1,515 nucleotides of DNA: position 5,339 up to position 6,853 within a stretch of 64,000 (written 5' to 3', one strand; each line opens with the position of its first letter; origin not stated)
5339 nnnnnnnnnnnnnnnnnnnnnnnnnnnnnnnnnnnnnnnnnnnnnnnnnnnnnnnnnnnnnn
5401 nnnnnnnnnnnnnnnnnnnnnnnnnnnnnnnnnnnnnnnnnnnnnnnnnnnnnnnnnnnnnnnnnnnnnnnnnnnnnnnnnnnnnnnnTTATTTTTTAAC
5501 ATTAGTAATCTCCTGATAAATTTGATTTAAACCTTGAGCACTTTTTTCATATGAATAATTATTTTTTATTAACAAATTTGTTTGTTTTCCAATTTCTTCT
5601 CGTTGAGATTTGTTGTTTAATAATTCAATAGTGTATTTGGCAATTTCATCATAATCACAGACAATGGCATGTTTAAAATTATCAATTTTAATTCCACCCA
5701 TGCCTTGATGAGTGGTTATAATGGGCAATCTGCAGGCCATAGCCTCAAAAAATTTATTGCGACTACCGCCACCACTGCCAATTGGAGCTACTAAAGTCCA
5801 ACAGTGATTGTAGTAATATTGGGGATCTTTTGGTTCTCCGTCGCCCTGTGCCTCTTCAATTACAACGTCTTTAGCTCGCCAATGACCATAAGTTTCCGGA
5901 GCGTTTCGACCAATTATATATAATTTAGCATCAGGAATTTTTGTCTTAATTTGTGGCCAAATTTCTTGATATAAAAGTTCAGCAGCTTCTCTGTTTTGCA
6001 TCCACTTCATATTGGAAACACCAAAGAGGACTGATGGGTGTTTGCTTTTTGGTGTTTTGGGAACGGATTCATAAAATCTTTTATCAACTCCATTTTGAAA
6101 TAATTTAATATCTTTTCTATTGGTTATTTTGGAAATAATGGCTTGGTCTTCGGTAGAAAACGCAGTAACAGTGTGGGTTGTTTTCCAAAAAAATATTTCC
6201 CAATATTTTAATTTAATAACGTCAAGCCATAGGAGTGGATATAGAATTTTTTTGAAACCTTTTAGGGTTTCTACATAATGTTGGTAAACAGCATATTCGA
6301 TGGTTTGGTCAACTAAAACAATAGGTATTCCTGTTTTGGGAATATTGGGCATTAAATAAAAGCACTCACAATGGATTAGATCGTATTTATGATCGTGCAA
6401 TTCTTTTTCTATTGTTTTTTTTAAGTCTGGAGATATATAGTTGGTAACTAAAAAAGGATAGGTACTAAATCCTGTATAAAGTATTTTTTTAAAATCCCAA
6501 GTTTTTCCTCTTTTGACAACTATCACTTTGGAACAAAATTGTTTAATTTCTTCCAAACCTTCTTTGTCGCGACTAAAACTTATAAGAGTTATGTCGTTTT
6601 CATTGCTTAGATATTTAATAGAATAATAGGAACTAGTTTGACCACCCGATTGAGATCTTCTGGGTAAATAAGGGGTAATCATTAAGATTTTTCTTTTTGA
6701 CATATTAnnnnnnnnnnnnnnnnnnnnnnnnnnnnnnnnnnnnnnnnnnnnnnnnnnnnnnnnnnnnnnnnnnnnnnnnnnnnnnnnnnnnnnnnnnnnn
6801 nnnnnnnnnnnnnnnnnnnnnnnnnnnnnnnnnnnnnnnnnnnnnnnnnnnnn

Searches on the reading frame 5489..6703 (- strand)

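Call 7: search_protein_families(library=pfam, proteins=[window:5489-6703:-], max_evalue=0.001)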
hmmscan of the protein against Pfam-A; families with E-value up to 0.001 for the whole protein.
window:5489-6703:- (404 aa): 4 families
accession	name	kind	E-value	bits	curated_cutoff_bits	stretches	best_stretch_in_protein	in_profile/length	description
PF13692.12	Glyco_trans_1_4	-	2.2e-14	54.4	27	1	226-364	4-142/142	Glycosyl transferases group 1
PF00534.26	Glycos_transf_1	-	6e-08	32.8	26.4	1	248-375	36-169/172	Glycosyl transferases group 1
PF13439.12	Glyco_transf_4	-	6.6e-07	29.9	28.5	1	20-207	3-167/170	Glycosyltransferase Family 4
PF13524.12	Glyco_trans_1_2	-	4.4e-05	23.9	25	1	252-391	9-141/144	Glycosyl transferase-like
